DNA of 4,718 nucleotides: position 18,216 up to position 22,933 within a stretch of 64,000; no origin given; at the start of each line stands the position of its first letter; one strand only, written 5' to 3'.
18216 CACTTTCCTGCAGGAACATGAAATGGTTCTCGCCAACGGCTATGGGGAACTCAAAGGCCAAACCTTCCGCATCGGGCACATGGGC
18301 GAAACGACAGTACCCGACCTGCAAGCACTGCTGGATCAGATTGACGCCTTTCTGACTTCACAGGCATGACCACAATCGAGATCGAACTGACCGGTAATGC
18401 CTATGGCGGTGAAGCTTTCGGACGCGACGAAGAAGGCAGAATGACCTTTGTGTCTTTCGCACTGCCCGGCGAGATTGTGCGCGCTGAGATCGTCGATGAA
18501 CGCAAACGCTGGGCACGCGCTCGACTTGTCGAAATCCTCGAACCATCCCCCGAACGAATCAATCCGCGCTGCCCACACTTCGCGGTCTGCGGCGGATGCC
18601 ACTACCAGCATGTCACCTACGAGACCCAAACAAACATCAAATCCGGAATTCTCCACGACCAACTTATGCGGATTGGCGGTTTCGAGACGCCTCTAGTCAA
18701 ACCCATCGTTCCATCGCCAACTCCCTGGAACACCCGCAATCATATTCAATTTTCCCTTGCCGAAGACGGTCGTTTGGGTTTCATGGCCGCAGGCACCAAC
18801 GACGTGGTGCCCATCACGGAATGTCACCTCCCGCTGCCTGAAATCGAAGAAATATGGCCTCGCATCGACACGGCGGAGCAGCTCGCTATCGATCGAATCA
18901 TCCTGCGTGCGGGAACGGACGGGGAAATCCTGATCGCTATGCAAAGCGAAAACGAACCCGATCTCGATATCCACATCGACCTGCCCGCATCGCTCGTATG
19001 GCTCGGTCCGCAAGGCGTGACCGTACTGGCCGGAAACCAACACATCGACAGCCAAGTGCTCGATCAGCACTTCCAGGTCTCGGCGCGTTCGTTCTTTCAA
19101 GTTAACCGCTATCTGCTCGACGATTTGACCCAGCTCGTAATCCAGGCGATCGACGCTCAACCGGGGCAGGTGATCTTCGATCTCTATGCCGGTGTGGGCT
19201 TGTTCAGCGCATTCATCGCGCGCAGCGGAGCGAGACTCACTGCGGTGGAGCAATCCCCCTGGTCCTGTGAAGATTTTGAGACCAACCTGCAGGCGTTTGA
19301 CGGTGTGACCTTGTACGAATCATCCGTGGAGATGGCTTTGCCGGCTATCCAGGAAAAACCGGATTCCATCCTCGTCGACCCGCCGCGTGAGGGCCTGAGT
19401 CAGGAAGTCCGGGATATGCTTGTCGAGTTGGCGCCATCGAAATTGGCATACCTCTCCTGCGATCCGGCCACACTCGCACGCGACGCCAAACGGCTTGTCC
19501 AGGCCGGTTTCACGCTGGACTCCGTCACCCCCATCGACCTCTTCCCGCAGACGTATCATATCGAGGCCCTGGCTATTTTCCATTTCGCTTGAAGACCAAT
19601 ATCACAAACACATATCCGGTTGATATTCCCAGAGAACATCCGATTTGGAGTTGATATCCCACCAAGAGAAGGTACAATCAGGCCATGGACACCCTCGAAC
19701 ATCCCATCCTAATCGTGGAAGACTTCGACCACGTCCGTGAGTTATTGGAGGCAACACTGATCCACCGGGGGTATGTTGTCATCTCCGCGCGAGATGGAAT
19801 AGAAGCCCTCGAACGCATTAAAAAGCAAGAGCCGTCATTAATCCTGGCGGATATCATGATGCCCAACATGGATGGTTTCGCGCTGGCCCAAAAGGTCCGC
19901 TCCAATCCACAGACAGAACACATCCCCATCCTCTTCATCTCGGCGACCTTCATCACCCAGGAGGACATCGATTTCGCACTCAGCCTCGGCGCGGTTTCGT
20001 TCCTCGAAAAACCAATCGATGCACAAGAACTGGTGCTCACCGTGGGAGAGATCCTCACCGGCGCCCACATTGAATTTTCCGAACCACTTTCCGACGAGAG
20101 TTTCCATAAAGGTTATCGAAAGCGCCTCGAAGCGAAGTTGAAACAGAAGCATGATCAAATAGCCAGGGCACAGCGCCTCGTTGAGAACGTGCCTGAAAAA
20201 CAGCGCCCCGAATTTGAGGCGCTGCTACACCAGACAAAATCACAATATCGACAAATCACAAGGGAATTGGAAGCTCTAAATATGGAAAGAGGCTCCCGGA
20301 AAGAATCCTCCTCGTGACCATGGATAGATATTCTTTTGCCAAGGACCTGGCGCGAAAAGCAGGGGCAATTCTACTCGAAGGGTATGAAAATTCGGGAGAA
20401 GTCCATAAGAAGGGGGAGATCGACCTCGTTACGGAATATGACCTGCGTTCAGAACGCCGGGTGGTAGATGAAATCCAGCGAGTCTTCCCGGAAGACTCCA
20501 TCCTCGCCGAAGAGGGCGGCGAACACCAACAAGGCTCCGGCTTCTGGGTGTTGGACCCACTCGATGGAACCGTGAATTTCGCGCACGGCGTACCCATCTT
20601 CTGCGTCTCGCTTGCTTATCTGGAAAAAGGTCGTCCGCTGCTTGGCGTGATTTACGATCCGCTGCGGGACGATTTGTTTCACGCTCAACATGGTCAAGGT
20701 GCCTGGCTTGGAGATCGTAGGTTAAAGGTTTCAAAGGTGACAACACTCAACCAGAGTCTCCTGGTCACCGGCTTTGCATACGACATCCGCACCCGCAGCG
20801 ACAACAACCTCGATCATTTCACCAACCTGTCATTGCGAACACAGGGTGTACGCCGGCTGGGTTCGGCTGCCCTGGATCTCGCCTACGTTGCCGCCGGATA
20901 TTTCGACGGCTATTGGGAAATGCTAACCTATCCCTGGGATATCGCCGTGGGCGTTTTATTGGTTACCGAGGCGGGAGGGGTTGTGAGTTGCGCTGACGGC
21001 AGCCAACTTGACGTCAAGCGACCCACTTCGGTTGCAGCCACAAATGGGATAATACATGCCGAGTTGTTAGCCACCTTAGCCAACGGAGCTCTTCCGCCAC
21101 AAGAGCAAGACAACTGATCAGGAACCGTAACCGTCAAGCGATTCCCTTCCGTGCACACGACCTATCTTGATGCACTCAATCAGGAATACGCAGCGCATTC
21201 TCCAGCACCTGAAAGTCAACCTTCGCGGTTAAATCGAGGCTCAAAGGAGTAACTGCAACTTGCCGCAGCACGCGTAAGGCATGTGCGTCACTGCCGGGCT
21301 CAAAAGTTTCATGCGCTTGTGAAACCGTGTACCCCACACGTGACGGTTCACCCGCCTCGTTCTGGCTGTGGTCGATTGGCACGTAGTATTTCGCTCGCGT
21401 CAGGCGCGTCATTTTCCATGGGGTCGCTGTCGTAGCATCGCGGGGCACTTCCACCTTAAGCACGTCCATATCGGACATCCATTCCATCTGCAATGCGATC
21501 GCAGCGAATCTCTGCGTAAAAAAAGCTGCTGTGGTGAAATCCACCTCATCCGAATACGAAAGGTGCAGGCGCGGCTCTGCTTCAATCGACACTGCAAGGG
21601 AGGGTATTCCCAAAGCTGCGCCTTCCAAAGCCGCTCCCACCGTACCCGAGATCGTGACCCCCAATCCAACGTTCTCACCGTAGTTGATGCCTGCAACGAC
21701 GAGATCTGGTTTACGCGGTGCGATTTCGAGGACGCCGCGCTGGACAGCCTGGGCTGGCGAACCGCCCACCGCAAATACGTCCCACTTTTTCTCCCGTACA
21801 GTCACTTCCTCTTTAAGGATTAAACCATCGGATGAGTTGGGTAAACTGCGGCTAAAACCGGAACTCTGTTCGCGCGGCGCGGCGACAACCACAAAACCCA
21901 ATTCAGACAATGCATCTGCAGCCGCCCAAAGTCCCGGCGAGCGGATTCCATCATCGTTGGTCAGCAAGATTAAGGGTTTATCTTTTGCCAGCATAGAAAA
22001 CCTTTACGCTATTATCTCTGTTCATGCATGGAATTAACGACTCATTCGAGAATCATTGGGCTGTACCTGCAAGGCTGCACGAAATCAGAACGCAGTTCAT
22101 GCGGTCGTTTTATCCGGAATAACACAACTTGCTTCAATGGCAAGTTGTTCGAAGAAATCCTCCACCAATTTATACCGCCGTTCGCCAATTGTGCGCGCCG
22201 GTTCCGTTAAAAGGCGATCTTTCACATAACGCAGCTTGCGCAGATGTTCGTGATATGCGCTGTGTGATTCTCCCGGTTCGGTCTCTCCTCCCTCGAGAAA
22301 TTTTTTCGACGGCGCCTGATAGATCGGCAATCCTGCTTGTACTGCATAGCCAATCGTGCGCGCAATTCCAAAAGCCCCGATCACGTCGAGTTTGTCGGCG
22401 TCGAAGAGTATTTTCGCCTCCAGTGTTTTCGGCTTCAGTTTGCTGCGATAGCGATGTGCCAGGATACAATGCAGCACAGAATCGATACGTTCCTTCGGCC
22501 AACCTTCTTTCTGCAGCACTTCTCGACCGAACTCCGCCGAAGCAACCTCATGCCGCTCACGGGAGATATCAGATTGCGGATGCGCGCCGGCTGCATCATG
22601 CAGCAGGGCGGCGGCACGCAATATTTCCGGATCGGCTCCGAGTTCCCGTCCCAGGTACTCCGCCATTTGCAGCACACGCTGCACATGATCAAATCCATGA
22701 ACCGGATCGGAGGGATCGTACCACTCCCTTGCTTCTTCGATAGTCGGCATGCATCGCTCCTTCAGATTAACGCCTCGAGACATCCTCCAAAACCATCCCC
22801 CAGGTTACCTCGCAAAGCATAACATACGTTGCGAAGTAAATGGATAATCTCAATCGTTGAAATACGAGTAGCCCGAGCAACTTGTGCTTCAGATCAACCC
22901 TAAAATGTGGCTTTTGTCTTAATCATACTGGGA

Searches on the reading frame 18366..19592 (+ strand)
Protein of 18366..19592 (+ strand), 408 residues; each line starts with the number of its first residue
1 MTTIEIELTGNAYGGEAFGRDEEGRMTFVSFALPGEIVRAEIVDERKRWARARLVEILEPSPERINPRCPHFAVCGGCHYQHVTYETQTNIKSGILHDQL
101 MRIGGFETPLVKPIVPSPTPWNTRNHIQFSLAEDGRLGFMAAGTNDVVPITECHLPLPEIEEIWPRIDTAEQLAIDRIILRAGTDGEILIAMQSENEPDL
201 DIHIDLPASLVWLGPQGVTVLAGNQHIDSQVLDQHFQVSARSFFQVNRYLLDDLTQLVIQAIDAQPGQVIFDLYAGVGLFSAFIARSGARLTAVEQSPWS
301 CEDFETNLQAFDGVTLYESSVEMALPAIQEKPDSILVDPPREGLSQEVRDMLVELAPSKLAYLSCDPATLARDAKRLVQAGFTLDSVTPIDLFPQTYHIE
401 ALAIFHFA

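Call 55: search_protein_families(library=pfam, proteins=[window:18366-19592:+], max_evalue=0.001)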
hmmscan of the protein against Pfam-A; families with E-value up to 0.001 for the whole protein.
window:18366-19592:+ (408 aa): 5 families
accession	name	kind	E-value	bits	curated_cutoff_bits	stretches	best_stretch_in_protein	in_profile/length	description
PF05958.17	tRNA_U5-meth_tr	-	1.2e-12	48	23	1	234-401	170-350/357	tRNA (Uracil-5-)-methyltransferase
PF01938.26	TRAM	-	2.1e-08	34.3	21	1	2-55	6-61/61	TRAM domain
PF05175.20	MTS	-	6.2e-05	23.1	23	1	251-358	16-128/170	Methyltransferase small domain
PF03602.21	Cons_hypoth95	-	0.00025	21.2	24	1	267-352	42-136/182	Conserved hypothetical protein 95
PF02475.24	TRM5-TYW2_MTfase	-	0.00083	19.8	28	0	264-309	34-81/164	TRM5/TYW2 methyltransferase domain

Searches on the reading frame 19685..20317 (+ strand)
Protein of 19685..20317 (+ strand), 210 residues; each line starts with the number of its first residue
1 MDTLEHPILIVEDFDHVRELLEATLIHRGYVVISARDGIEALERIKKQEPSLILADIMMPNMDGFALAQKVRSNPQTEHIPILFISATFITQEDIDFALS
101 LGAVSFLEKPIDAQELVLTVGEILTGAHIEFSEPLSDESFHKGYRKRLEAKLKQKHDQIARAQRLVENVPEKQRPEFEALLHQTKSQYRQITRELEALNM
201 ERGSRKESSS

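Call 55: search_protein_families(library=pfam, proteins=[window:19685-20317:+], max_evalue=0.001)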
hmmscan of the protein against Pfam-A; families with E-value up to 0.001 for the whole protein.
window:19685-20317:+ (210 aa): 1 family
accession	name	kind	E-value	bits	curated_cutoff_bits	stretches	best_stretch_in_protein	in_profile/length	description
PF00072.30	Response_reg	-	1.3e-25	90.2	30.2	1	8-119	1-109/111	Response regulator receiver domain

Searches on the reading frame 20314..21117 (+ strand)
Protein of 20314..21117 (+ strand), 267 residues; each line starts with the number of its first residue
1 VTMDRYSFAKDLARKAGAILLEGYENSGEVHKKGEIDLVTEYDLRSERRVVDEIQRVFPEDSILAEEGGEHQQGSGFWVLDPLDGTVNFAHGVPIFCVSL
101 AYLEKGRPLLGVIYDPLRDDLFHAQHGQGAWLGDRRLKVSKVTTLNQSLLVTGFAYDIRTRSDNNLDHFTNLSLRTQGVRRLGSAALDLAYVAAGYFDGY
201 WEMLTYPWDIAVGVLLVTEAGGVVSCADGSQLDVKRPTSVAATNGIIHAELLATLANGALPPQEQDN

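Call 55: search_protein_families(library=pfam, proteins=[window:20314-21117:+], max_evalue=0.001)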
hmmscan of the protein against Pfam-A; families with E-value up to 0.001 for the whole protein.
window:20314-21117:+ (267 aa): 1 family
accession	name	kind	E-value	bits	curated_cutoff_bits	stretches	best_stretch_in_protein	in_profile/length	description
PF00459.30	Inositol_P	-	1.6e-70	238.1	27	1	6-255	6-266/271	Inositol monophosphatase family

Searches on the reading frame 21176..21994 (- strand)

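Call 55: search_protein_families(library=pfam, proteins=[window:21176-21994:-], max_evalue=0.001)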
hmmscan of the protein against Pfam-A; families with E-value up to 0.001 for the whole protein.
window:21176-21994:- (272 aa): 1 family
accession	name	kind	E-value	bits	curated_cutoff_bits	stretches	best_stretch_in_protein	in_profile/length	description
PF01975.23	SurE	-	1.5e-44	152.5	22.1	1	9-203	1-187/189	Survival protein SurE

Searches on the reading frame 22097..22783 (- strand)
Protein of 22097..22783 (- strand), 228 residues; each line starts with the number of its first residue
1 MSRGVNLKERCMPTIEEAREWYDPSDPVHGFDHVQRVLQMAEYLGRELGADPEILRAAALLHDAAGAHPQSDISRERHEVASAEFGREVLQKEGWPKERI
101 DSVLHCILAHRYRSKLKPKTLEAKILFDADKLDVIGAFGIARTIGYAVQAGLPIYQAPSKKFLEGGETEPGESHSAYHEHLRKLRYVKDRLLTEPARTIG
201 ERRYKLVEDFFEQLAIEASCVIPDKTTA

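Call 55: search_protein_families(library=pfam, proteins=[window:22097-22783:-], max_evalue=0.001)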
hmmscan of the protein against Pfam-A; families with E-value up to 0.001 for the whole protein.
window:22097-22783:- (228 aa): 1 family
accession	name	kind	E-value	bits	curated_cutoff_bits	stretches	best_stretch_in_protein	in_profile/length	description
PF01966.28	HD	-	3.9e-19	69.5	22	1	31-133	2-114/116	HD domain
